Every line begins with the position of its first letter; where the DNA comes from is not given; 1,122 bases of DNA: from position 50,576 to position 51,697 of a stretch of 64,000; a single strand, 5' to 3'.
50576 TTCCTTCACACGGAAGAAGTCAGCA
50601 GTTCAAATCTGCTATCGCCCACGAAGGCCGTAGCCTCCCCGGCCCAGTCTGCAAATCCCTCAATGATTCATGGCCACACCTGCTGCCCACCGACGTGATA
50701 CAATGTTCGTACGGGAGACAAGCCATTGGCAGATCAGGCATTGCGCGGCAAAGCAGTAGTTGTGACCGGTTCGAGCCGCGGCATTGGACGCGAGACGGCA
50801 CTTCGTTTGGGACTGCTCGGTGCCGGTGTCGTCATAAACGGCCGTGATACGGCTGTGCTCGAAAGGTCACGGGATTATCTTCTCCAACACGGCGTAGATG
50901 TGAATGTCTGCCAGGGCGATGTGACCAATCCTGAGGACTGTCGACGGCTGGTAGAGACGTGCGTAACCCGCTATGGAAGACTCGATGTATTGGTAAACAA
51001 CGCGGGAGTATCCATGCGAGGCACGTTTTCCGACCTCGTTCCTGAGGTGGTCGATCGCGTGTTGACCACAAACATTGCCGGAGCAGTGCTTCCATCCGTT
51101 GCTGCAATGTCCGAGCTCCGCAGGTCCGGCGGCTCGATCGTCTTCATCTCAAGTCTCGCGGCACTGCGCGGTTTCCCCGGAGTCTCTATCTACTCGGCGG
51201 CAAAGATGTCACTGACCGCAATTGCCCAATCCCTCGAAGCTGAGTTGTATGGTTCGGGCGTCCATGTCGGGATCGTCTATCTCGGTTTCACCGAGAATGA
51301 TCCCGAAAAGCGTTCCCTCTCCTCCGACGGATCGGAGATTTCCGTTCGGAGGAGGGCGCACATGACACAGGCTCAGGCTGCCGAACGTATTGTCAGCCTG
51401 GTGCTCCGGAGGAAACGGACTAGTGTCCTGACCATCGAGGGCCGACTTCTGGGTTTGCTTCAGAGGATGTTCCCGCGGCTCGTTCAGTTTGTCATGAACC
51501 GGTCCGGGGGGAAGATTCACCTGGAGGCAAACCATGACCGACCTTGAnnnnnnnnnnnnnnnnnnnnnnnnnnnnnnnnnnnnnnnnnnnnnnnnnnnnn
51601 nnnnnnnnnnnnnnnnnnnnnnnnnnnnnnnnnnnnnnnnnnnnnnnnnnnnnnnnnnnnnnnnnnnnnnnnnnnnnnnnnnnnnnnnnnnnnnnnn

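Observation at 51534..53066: Glucosyl-3-phosphoglycerate synthase fused to a PTS EIIA(Ntr)-type domain, overlapping an SDR gene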

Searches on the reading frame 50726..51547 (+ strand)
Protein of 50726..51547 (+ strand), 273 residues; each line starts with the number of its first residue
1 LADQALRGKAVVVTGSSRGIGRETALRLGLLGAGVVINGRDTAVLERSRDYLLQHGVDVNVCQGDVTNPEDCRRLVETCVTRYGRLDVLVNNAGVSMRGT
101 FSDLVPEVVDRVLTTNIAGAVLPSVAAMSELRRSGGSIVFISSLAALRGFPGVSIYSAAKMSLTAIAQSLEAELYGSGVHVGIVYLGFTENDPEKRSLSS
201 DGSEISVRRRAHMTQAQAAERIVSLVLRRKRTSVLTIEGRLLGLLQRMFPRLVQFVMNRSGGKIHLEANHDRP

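Call 3: search_protein_families(library=pfam, proteins=[window:50726-51547:+], max_evalue=0.01)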
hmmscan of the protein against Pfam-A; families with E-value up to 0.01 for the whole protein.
window:50726-51547:+ (273 aa): 3 families
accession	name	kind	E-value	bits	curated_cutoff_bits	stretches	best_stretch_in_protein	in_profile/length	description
PF00106.31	adh_short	-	4.2e-46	157.3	26.6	1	9-192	1-185/195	short chain dehydrogenase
PF13561.12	adh_short_C2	-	2.1e-33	116.3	27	1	17-226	5-213/236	Enoyl-(Acyl carrier protein) reductase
PF08659.16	KR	-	2.5e-16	60.6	22.6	1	11-172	3-165/180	KR domain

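Call 4: search_protein_families(library=ncbifam, proteins=[window:50726-51547:+], max_evalue=0.01)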
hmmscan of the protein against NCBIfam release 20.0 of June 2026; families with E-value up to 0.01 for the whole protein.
window:50726-51547:+ (273 aa): 230 families (the best 25 are shown)
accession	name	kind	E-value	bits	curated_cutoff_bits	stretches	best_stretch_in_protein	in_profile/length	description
NF004825.0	PRK06181.1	equivalog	9e-62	208.8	215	1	4-259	2-261/268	SDR family oxidoreductase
NF005878.0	PRK07825.1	subfamily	9.4e-42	143.3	287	1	3-266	4-257/278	short chain dehydrogenase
NF004526.0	PRK05872.1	subfamily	1.8e-41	142.2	276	1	3-233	5-240/297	short-chain dehydrogenase/reductase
NF005495.0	PRK07109.1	subfamily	8.1e-40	137.1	264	1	5-264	5-266/334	SDR family oxidoreductase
NF052558.1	MBtsdlDhBudC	equivalog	9.7e-38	130.1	270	1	7-224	2-217/250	meso-2,3-butanediol dehydrogenase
NF005559.1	PRK07231.1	subfamily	2.1e-37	129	215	1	6-203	2-200/249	glucose 1-dehydrogenase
NF005594.0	PRK07326.1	equivalog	4.2e-36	124.7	271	1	4-187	2-184/237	SDR family oxidoreductase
NF004514.1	PRK05855.1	equivalog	1.1e-35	123.3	455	1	4-255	309-572/578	SDR family oxidoreductase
NF004791.0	PRK06138.1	equivalog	1.3e-34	119.6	312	1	5-216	2-217/252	SDR family oxidoreductase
NF005681.0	PRK07478.1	subfamily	2.3e-34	119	267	1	5-197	3-198/254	SDR family oxidoreductase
NF004847.0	PRK06198.1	subfamily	6.8e-34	117.3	240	1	4-196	3-198/269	oxidoreductase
NF009466.0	PRK12826.1-2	subfamily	7.8e-34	117.2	222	1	9-221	4-217/248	3-oxoacyl-ACP reductase FabG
NF005893.0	PRK07856.1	equivalog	7.9e-34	117.1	255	1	4-203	5-196/255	SDR family oxidoreductase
NF005539.0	PRK07201.1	equivalog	1.2e-32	113.5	549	1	4-259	366-616/657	SDR family oxidoreductase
NF005806.0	PRK07666.1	equivalog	3.8e-32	111.5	286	1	4-181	3-181/239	3-ketoacyl-ACP reductase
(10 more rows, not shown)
